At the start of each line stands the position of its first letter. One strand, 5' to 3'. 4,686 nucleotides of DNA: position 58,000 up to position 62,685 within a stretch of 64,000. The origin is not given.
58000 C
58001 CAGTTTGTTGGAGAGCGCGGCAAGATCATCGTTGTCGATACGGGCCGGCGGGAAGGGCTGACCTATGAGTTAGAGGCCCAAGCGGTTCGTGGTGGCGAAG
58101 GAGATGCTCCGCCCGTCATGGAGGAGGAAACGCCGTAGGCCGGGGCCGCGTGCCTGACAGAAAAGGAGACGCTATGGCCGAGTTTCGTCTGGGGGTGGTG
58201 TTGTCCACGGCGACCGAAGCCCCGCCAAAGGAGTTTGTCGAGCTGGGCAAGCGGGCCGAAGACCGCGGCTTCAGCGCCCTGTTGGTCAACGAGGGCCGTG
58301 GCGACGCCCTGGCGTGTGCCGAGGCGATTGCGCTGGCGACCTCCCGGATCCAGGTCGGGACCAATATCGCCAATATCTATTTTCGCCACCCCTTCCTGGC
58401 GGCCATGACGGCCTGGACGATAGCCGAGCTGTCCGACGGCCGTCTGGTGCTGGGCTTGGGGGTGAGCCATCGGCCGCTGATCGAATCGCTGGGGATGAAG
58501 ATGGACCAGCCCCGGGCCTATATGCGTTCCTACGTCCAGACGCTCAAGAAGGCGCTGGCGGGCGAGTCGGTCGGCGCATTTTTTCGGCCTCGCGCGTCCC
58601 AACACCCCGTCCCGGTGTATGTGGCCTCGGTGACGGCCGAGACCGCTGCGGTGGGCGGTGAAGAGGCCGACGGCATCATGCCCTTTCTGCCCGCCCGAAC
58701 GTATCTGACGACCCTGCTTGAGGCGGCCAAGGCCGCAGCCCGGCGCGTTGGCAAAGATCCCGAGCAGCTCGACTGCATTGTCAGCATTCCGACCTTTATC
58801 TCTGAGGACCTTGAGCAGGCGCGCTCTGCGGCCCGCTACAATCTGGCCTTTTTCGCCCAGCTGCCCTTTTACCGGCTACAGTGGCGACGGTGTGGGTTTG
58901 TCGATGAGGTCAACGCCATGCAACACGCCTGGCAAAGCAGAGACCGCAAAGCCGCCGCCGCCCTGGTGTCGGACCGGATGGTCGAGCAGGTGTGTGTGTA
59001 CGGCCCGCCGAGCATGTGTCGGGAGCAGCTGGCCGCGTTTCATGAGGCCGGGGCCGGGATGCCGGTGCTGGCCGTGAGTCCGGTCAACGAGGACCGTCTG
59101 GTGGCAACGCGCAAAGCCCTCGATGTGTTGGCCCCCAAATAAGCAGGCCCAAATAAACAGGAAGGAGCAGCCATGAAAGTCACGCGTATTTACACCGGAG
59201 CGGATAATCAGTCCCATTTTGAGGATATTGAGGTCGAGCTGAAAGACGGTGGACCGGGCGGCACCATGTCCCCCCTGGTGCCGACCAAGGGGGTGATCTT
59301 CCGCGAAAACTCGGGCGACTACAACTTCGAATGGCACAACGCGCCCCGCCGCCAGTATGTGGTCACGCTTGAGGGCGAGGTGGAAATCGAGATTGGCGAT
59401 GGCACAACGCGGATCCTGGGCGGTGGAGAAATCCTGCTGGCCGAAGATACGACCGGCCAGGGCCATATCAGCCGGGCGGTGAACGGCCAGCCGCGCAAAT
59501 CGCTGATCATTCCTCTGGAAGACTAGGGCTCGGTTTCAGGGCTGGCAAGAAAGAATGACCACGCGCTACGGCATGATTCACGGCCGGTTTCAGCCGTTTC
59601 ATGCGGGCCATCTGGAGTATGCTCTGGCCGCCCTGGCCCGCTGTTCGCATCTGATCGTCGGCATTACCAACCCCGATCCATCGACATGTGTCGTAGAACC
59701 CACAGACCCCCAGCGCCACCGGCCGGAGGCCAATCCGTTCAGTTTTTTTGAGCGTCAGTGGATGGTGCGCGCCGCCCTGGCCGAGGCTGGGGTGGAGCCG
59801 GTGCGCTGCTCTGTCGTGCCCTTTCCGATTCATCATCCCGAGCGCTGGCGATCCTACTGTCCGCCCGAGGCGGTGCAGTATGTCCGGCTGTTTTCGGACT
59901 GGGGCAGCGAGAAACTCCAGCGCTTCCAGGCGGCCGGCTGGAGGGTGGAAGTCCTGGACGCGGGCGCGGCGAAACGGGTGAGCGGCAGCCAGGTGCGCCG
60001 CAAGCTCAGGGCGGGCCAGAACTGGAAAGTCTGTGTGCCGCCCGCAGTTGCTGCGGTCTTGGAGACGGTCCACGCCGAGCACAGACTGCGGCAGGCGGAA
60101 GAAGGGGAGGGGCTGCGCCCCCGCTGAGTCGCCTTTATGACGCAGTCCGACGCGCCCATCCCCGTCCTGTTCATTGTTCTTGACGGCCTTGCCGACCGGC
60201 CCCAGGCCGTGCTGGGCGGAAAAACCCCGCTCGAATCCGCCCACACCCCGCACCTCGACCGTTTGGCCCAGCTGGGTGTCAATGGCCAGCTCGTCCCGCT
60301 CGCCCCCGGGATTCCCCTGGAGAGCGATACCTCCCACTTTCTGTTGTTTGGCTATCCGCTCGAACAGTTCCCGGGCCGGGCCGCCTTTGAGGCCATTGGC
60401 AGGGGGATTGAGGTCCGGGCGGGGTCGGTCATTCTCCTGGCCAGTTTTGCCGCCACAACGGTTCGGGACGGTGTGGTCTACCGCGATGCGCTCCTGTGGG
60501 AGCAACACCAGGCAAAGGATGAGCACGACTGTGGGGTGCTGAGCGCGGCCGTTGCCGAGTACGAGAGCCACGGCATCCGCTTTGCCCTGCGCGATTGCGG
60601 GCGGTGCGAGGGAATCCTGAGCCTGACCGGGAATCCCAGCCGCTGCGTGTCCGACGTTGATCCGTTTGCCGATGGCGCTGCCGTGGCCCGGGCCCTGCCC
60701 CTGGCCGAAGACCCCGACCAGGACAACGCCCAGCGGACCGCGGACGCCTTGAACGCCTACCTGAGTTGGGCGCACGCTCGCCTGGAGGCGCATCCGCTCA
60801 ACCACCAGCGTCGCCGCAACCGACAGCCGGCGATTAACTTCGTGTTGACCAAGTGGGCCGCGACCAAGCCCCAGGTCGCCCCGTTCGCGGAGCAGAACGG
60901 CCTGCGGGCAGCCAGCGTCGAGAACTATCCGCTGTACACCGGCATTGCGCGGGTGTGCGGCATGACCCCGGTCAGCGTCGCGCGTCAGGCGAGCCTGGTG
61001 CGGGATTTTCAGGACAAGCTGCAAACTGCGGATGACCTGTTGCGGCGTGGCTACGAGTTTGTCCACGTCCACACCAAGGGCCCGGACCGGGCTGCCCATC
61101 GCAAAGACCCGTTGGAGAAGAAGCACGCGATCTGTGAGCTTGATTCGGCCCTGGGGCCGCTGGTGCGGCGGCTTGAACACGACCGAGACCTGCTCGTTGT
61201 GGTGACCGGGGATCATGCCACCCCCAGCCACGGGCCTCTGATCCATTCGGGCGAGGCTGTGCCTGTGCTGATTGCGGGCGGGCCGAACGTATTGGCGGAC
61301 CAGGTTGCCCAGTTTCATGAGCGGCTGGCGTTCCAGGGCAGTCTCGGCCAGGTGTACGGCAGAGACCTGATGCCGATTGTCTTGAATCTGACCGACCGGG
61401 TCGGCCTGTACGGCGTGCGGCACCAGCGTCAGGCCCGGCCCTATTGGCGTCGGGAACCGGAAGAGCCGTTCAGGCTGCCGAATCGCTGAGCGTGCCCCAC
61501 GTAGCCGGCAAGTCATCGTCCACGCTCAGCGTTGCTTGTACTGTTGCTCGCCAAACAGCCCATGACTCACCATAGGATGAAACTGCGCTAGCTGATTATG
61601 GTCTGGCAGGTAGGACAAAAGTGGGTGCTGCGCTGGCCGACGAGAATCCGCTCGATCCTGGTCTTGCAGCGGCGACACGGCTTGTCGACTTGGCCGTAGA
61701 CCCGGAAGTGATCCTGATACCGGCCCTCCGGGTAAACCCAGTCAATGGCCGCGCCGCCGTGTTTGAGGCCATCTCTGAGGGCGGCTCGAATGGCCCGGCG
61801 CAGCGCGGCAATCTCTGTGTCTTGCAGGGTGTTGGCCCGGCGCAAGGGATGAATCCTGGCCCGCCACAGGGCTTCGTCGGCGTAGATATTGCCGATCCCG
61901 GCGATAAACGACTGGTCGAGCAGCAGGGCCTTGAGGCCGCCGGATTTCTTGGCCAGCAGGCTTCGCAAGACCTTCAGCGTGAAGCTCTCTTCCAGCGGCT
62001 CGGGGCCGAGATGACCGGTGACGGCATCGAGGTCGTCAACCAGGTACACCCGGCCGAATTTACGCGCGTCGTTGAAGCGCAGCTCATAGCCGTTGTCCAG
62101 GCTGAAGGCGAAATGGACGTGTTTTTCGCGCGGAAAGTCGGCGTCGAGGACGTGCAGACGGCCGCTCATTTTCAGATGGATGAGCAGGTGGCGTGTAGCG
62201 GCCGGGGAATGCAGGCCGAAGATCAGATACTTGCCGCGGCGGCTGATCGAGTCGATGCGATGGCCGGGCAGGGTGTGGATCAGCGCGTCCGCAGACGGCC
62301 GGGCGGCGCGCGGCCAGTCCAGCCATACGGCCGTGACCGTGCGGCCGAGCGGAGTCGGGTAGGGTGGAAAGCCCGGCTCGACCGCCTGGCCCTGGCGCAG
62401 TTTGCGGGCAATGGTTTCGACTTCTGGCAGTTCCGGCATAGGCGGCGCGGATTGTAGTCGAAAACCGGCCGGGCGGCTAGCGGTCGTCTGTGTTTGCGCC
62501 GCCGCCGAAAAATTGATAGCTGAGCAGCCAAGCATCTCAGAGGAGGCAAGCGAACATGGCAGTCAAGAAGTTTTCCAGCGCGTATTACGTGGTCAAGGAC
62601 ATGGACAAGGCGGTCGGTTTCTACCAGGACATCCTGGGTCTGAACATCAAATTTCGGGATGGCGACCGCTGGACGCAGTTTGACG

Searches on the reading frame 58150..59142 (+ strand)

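Call 53: search_protein_families(library=pfam, proteins=[window:58150-59142:+], max_evalue=0.00001)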
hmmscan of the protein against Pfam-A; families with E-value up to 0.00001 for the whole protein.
window:58150-59142:+ (330 aa): 1 family
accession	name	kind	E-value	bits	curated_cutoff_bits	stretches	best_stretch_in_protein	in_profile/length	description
PF00296.26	Bac_luciferase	-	3.7e-63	214.2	27.9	1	21-302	17-312/314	Luciferase-like monooxygenase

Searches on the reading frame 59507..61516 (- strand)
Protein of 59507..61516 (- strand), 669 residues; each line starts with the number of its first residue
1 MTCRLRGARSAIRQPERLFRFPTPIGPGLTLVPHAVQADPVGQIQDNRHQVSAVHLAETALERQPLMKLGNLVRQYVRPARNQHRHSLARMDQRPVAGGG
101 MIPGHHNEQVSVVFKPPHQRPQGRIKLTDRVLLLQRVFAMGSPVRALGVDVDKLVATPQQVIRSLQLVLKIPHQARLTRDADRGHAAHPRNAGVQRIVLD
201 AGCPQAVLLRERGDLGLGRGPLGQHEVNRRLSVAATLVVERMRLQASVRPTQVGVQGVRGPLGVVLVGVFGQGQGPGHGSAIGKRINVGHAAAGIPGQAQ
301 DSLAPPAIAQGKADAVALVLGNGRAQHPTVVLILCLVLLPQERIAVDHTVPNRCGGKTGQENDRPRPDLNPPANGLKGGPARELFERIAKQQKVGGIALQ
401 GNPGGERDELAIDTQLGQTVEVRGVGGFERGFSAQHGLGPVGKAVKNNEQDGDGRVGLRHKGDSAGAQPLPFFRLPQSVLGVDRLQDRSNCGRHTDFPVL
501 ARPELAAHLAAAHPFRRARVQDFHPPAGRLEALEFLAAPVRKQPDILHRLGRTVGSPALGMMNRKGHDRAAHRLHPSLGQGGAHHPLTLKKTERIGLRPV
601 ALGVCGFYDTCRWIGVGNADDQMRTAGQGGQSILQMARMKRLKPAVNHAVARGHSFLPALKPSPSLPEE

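Call 53: search_protein_families(library=pfam, proteins=[window:59507-61516:-], max_evalue=0.00001)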
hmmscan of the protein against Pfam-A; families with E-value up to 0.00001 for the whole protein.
window:59507-61516:- (669 aa): 0 families

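Call 67: search_protein_families(library=pfam, proteins=[window:59507-61516:-], max_evalue=0.01)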
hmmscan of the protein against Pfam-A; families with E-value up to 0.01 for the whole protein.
window:59507-61516:- (669 aa): 0 families

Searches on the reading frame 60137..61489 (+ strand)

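Call 67: search_protein_families(library=pfam, proteins=[window:60137-61489:+], max_evalue=0.01)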
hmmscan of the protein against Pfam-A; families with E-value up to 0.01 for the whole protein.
window:60137-61489:+ (450 aa): 3 families
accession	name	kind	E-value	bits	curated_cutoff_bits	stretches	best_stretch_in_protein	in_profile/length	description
PF01676.23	Metalloenzyme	-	3.4e-34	118.9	24.3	1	9-417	2-251/252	Metalloenzyme superfamily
PF10143.14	PhosphMutase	-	7.5e-27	94.7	21.5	1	44-222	1-170/170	2,3-bisphosphoglycerate-independent phosphoglycerate mutase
PF00245.25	Alk_phosphatase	-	0.0014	18.1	24.4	1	308-375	259-327/423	Alkaline phosphatase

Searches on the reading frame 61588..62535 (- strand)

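Call 53: search_protein_families(library=pfam, proteins=[window:61588-62535:-], max_evalue=0.00001)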
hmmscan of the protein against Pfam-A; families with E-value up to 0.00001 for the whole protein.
window:61588-62535:- (315 aa): 3 families
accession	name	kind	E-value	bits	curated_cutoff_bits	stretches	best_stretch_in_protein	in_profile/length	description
PF01149.29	Fapy_DNA_glyco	-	7.1e-30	104.5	25.5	1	33-163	1-117/117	Formamidopyrimidine-DNA glycosylase N-terminal domain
PF06831.19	H2TH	-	3.5e-28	97.9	34.7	1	176-264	1-89/93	Formamidopyrimidine-DNA glycosylase H2TH domain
PF06827.20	zf-FPG_IleRS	-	4e-10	39.7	21.3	1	285-312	2-29/30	Zinc finger found in FPG and IleRS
